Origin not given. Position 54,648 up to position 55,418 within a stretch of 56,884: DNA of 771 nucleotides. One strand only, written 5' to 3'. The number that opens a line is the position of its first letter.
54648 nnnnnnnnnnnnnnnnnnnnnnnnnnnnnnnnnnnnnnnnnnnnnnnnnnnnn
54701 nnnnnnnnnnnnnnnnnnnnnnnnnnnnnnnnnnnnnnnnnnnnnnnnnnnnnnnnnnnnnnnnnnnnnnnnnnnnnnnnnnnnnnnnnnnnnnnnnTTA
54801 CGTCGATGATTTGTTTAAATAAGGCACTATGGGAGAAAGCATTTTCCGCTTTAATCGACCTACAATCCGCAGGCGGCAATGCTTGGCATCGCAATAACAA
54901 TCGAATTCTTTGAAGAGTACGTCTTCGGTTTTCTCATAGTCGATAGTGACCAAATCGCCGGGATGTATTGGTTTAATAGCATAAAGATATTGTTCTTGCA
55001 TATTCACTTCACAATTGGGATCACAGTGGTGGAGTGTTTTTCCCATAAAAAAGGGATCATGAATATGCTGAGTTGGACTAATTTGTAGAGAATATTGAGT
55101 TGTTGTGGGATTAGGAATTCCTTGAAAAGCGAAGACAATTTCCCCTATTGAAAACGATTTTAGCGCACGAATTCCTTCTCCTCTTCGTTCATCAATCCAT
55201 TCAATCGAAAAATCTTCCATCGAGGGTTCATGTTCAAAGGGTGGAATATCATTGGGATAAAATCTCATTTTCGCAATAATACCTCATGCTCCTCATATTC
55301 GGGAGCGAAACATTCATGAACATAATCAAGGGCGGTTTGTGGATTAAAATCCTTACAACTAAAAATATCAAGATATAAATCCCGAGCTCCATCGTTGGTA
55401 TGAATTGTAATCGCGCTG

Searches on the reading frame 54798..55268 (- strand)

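Call 11: search_protein_families(library=pfam, proteins=[window:54798-55268:-], max_evalue=0.0001)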
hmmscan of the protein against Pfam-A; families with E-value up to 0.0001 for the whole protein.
window:54798-55268:- (156 aa): 1 family
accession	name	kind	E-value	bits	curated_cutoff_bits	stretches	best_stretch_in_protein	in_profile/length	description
PF00856.33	SET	-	8.5e-07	29.8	22.4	1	30-111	1-104/105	SET domain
